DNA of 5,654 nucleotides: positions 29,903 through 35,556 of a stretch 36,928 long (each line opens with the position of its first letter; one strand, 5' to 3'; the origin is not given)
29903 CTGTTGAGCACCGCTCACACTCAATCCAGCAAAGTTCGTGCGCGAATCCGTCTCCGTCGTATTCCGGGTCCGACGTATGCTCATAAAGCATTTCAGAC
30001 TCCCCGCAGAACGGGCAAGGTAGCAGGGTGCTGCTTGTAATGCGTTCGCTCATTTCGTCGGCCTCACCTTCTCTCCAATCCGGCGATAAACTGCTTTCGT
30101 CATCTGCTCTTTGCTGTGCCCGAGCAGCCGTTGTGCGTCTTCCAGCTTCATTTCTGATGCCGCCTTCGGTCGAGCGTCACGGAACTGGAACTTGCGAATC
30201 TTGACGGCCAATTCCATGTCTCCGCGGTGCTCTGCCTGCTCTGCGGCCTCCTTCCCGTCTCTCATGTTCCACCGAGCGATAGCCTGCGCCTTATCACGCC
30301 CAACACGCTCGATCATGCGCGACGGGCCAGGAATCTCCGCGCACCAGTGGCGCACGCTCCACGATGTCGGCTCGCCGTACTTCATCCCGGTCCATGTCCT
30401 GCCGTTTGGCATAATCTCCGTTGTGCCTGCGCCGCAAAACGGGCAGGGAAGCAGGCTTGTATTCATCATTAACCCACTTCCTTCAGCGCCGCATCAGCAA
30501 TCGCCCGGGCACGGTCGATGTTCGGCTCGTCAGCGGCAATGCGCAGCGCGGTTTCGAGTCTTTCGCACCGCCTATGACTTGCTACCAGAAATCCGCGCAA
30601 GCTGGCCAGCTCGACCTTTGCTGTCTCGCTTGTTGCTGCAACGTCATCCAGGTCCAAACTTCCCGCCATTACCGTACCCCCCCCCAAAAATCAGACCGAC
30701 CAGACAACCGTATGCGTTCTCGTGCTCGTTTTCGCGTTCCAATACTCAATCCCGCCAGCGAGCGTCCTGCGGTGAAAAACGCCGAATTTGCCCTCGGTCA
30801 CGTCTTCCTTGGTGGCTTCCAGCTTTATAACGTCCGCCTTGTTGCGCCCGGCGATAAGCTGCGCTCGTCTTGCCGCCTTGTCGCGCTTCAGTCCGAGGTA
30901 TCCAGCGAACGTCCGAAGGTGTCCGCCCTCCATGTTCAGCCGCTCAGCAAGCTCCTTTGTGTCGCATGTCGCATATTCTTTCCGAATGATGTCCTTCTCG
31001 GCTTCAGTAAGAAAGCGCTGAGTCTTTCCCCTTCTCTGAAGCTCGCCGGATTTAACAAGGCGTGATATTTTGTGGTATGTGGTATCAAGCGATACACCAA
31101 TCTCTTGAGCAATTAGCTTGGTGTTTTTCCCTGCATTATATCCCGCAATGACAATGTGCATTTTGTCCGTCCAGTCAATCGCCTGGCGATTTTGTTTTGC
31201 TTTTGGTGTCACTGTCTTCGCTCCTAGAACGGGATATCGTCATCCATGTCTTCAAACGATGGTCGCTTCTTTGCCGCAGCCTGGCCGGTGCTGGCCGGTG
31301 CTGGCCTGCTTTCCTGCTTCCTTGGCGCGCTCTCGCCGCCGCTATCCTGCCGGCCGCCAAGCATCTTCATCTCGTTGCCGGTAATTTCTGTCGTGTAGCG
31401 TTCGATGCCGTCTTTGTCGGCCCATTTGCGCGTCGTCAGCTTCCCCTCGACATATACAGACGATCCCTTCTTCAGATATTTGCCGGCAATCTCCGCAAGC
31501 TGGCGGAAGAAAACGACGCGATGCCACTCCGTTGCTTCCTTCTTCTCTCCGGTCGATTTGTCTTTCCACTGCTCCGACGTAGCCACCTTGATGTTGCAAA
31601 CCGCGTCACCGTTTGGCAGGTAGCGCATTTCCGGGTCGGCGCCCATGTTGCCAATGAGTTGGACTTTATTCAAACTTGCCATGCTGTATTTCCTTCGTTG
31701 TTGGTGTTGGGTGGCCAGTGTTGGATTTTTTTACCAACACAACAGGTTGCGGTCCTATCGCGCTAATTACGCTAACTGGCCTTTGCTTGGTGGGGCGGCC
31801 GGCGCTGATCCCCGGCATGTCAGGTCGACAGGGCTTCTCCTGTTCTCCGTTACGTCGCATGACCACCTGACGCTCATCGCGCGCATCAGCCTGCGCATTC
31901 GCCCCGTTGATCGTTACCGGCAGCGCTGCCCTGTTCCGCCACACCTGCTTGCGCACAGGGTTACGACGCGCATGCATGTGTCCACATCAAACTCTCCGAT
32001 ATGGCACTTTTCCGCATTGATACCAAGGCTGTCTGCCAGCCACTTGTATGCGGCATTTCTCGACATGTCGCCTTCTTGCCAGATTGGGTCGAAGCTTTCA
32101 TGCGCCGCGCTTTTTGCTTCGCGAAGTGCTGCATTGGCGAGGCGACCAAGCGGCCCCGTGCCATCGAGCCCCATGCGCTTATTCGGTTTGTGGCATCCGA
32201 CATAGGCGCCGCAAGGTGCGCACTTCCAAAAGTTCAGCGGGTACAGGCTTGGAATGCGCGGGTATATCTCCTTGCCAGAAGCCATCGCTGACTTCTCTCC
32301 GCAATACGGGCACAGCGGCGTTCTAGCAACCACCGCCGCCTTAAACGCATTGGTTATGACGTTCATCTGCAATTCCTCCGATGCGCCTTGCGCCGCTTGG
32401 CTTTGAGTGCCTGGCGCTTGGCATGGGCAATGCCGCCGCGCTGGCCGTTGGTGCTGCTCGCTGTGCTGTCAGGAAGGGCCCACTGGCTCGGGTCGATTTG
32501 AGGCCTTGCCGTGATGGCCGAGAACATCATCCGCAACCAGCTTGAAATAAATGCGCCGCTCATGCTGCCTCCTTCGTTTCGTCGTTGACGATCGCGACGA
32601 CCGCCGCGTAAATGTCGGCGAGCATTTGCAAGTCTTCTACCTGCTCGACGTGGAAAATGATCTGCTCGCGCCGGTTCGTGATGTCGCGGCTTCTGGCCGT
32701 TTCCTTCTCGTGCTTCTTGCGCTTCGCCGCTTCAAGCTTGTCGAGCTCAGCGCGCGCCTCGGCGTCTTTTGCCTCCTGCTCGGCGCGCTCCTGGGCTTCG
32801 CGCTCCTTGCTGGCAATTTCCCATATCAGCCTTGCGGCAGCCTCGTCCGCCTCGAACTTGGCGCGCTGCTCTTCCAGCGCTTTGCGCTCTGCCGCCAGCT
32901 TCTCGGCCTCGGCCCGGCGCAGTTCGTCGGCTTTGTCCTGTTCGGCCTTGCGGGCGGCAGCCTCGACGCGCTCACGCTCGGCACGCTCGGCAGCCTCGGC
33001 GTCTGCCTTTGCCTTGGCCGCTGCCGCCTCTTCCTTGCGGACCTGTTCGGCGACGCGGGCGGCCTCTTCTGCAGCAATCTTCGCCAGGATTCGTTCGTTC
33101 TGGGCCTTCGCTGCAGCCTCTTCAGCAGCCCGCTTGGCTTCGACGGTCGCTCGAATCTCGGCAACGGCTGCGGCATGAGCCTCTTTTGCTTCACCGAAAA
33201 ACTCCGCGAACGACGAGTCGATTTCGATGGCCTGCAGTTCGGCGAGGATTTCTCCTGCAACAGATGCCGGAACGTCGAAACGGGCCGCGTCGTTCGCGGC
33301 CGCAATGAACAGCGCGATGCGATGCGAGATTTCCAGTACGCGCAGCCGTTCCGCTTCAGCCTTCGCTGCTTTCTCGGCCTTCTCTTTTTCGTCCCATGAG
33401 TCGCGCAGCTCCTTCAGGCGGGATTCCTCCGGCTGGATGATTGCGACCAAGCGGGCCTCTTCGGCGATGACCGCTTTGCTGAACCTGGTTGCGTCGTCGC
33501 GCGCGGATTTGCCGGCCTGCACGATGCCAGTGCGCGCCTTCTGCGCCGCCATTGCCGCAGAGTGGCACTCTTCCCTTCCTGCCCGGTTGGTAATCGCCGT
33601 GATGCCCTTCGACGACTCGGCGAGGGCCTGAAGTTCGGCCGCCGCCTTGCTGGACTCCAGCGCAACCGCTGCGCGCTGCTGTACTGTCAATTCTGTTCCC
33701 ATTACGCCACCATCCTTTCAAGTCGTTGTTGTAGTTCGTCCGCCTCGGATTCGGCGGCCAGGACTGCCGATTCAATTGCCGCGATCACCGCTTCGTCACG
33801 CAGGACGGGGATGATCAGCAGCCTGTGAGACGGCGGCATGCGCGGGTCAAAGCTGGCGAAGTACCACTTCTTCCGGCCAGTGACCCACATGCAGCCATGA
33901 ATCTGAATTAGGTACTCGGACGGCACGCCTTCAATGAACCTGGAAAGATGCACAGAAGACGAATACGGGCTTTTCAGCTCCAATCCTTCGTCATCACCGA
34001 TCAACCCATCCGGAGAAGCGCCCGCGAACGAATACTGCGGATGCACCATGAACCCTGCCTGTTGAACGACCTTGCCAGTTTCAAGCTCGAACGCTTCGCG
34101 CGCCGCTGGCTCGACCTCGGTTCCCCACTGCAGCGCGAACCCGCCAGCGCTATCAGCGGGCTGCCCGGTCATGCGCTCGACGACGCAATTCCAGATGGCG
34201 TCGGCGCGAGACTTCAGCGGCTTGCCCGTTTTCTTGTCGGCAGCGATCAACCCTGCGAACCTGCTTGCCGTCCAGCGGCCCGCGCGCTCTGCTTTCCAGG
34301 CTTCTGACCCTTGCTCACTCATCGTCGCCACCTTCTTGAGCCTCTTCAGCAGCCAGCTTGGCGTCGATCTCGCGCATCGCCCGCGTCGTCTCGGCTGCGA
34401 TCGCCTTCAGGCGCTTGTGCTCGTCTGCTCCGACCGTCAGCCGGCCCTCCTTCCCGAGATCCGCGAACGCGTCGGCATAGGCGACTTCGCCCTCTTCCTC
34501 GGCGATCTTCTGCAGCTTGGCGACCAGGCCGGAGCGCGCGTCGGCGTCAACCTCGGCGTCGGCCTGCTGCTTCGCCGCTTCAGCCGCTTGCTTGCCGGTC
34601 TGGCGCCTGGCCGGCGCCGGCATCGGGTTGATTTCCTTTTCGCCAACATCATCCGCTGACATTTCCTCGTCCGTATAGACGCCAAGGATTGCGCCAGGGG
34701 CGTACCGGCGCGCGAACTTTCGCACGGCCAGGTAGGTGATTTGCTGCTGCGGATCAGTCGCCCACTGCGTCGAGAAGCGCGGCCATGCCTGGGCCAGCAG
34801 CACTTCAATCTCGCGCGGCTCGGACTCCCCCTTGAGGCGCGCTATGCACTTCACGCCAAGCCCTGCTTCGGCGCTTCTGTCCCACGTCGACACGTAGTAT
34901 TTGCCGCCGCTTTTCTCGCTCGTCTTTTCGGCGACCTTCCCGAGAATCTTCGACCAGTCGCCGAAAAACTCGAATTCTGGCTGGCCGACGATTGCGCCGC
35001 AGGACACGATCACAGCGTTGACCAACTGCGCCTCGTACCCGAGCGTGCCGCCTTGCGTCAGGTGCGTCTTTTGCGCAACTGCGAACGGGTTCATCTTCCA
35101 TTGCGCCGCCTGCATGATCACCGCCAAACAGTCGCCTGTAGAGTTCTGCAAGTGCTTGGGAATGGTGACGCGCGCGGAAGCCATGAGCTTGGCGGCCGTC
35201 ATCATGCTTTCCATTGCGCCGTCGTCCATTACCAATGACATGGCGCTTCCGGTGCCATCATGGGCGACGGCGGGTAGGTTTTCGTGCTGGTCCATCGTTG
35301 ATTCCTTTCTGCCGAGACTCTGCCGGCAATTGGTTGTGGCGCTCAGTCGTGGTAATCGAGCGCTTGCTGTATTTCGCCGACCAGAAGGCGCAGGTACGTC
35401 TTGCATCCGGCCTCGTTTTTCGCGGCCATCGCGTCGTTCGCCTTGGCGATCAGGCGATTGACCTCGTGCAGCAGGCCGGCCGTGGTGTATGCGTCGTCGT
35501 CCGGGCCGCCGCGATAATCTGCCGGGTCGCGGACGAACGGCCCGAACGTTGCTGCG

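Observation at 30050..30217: Integrase C-terminal remnant fused in frame to a Lar-like domain: footprint of a lost lysogeny module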

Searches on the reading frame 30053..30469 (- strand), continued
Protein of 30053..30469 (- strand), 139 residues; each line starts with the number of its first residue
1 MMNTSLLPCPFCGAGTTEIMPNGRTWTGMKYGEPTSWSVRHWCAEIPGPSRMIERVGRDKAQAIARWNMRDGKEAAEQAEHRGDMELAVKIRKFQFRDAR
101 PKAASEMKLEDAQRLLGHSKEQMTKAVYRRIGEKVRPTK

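Call 80: list_cluster_members(proteins=[P0001, P0241, P0008])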
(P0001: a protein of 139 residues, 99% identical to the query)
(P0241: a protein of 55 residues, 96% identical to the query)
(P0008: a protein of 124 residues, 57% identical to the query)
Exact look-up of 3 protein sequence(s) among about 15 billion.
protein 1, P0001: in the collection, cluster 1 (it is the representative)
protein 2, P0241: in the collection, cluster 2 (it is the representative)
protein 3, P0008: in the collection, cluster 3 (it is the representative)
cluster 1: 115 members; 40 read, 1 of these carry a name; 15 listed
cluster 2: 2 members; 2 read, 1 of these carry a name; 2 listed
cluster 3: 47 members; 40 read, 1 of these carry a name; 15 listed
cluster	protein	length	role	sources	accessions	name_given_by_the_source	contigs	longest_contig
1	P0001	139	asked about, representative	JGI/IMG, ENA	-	-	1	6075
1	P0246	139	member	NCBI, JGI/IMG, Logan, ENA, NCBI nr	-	-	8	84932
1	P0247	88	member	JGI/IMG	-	integrase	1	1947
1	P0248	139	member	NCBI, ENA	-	-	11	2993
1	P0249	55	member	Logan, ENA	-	-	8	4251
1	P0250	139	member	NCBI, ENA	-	-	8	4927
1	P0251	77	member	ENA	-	-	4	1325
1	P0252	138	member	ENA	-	-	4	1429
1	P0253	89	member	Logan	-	-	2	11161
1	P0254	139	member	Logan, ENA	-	-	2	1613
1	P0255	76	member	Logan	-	-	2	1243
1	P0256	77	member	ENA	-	-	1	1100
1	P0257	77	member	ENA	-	-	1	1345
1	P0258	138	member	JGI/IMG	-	-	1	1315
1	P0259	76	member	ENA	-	-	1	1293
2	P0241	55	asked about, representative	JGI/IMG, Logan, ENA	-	integrase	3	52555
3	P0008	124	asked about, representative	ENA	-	-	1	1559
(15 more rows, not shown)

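Call 82: find_encoding_contigs(protein=window:30053-30469:-, flank=10000, max_places=8)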
Protein window:30053-30469:- (139 aa): 14 contigs read that carry it; 8 places shown.
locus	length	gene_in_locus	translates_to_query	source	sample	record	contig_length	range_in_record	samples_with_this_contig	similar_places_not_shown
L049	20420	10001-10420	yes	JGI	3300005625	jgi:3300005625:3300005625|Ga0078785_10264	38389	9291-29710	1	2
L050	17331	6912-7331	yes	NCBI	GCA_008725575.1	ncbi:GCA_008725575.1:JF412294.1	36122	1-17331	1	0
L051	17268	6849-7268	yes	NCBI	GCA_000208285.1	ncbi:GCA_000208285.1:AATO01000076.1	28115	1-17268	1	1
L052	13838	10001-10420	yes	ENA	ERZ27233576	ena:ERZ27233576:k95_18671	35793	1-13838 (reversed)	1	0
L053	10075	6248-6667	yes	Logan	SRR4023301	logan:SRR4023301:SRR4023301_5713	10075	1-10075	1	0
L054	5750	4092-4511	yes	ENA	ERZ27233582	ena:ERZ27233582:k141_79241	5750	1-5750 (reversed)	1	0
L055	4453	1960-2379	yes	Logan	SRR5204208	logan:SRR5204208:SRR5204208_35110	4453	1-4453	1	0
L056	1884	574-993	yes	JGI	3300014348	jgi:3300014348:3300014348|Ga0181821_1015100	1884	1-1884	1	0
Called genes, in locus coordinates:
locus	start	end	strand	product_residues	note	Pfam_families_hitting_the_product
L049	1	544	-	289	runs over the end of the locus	PF01555:N6_N4_Mtase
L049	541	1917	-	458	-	-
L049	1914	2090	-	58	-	-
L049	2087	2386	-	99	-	-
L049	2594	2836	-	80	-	PF14549:P22_Cro, PF15943:YdaS_toxin (weak)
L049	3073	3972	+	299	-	-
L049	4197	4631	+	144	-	-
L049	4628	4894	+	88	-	-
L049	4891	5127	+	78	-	-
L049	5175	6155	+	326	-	PF03837:RecT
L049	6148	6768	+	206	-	PF09588:YqaJ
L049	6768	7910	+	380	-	-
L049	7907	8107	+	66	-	-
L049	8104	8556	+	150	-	PF11672:DUF3268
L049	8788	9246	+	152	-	PF00436:SSB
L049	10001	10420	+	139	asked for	PF14354:Lar_restr_allev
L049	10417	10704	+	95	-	PF14354:Lar_restr_allev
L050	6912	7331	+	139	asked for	PF14354:Lar_restr_allev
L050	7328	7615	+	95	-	PF14354:Lar_restr_allev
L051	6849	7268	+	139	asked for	PF14354:Lar_restr_allev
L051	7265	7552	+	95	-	PF14354:Lar_restr_allev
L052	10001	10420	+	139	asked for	PF14354:Lar_restr_allev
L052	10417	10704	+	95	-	PF14354:Lar_restr_allev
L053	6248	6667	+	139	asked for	PF14354:Lar_restr_allev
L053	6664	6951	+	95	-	PF14354:Lar_restr_allev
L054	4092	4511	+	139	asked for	PF14354:Lar_restr_allev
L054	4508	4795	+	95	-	PF14354:Lar_restr_allev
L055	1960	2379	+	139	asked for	PF14354:Lar_restr_allev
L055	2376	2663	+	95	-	PF14354:Lar_restr_allev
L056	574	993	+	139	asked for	PF14354:Lar_restr_allev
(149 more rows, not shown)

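Call 91: predict_structure(alignment_id=A3)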
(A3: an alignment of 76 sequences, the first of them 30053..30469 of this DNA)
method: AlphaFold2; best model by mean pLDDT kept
length: 139 residues; sequences in the alignment: 76
mean_pLDDT: 68.8   pTM: 0.46
mean pLDDT of the five models: 68.8, 67.9, 67.0, 66.8, 65.7
residues with pLDDT >= 90: 30; 70-90: 30; 50-70: 54; < 50: 25
segments of 3 or more residues with pLDDT < 50: 96-107, 130-139
pLDDT, mean of each block of 10 residues (from residue 1): 68 84 93 93 70 89 85 55 67 51 47 61 60 38
secondary structure, 60 per line:
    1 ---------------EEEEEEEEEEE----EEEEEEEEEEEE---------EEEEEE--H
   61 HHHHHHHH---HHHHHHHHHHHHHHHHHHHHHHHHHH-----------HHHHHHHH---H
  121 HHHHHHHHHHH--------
elements in order: E16-26 E31-42 E52-57 H60-68 H72-97 H109-116 H120-131

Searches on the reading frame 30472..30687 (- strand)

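Call 3: search_protein_families(library=pfam, proteins=[window:30472-30687:-], max_evalue=1)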
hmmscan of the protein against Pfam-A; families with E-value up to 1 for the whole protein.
window:30472-30687:- (72 aa): 1 family
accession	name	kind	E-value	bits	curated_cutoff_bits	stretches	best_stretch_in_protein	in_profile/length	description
PF24922.1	ACBP4_C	-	0.022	15.4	31.2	1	13-47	33-67/105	Acyl-CoA-binding domain-containing protein 4-6, C-terminal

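Call 4: search_protein_families(library=phrogs, proteins=[window:30472-30687:-], max_evalue=0.01)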
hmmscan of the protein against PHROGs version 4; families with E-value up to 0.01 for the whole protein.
window:30472-30687:- (72 aa): 0 families

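Call 64: search_protein_families(library=pfam, proteins=[window:30472-30669:-], max_evalue=0.1)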
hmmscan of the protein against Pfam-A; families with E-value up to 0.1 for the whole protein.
seq(66 aa): 1 family
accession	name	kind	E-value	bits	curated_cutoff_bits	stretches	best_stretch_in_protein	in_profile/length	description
PF24922.1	ACBP4_C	-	0.018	15.7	31.2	1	7-41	33-67/105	Acyl-CoA-binding domain-containing protein 4-6, C-terminal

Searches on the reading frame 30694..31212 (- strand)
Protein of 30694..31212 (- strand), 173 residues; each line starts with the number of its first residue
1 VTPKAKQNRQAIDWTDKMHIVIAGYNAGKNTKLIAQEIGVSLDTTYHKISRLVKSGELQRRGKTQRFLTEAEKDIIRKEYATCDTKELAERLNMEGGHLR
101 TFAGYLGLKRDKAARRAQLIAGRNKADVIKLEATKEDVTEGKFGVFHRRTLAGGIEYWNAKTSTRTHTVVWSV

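Call 3: search_protein_families(library=pfam, proteins=[window:30694-31212:-], max_evalue=1)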
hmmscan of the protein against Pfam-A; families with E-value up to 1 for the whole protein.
window:30694-31212:- (173 aa): 9 families
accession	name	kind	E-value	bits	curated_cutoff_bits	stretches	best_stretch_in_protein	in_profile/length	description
PF14493.12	HTH_40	-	0.0018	19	27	1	23-89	7-73/89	Helix-turn-helix domain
PF13412.12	HTH_24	-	0.0037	17.2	21.9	1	26-56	15-45/48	Winged helix-turn-helix DNA-binding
PF13730.12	HTH_36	-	0.0076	16.5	25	0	27-56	21-53/55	Helix-turn-helix domain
PF14394.12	DUF4423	-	0.048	13.9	30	1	25-63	33-71/165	Domain of unknown function (DUF4423)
PF07166.16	DUF1398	-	0.054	14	22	1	112-165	50-103/119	Protein of unknown function (DUF1398)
PF13551.12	HTH_29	-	0.055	14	28.1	1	22-72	5-62/64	Winged helix-turn helix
PF16365.12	EutK_C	-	0.078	13.4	27.5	1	16-62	2-48/52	Ethanolamine utilization protein EutK C-terminus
PF13338.12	AbiEi_4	-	0.1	13.2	25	1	43-62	25-42/49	Transcriptional regulator, AbiEi antitoxin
PF00196.25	GerE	-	0.15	12.1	23.5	0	26-44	15-33/57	Bacterial regulatory proteins, luxR family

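Call 4: search_protein_families(library=phrogs, proteins=[window:30694-31212:-], max_evalue=0.01)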
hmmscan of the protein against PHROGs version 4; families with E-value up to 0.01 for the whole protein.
window:30694-31212:- (173 aa): 5 families
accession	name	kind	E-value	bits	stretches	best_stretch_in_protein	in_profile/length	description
phrog_323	-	transcription regulation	9e-09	36.3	1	4-140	87-220/319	transcriptional regulator, D5-like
phrog_1891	-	DNA, RNA and nucleotide metabolism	0.00062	20.3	1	14-122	4-104/255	HNH endonuclease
phrog_3855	-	DNA, RNA and nucleotide metabolism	0.0015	19.9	1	13-60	64-111/115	HTH DNA binding protein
phrog_1687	-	transcription regulation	0.0049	17.9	1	26-67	78-119/162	MarR family transcrition regulator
phrog_14131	-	DNA, RNA and nucleotide metabolism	0.0071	16.5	1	4-95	177-265/351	DNA binding protein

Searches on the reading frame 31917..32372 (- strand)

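Call 3: search_protein_families(library=pfam, proteins=[window:31917-32372:-], max_evalue=1)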
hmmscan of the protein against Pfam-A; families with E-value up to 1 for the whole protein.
window:31917-32372:- (152 aa): 2 families
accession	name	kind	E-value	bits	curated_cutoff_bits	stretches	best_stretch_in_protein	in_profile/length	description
PF11672.13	DUF3268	-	4.1e-35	121.2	28.4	1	19-141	3-119/121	zinc-finger-containing domain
PF14354.12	Lar_restr_allev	-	0.84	10.4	28.6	1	21-58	6-35/58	Restriction alleviation protein Lar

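Call 4: search_protein_families(library=phrogs, proteins=[window:31917-32372:-], max_evalue=0.01)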
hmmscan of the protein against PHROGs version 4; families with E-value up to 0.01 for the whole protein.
window:31917-32372:- (152 aa): 3 families
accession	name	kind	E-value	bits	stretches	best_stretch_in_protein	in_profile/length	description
phrog_1934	-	unknown function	5.8e-45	153.7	1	19-142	14-130/144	-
phrog_25081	-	unknown function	1.1e-23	84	1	78-142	1-65/75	-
phrog_30993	-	unknown function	2.2e-10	41.8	1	84-135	37-88/112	-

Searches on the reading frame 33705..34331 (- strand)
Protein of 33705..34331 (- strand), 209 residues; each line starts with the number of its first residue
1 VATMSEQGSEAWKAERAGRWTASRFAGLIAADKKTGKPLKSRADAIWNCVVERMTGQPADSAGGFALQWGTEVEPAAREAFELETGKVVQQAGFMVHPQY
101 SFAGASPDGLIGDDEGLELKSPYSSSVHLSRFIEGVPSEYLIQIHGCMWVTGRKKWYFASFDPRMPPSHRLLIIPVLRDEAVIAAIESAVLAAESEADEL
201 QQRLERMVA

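Call 65: search_protein_families(library=pfam, proteins=[window:33705-34331:-], max_evalue=0.001)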
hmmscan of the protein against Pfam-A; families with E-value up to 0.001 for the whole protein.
window:33705-34331:- (209 aa): 1 family
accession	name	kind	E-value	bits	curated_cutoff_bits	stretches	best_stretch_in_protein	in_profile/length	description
PF09588.16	YqaJ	-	3e-26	92.9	22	1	12-153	2-149/150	YqaJ-like viral recombinase domain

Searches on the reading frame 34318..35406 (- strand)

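Call 65: search_protein_families(library=pfam, proteins=[window:34318-35406:-], max_evalue=0.001)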
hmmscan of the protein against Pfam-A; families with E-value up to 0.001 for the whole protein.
window:34318-35406:- (363 aa): 1 family
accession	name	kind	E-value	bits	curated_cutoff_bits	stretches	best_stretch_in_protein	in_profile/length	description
PF03837.19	RecT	-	2.5e-31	109.2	24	1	73-254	2-191/198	RecT family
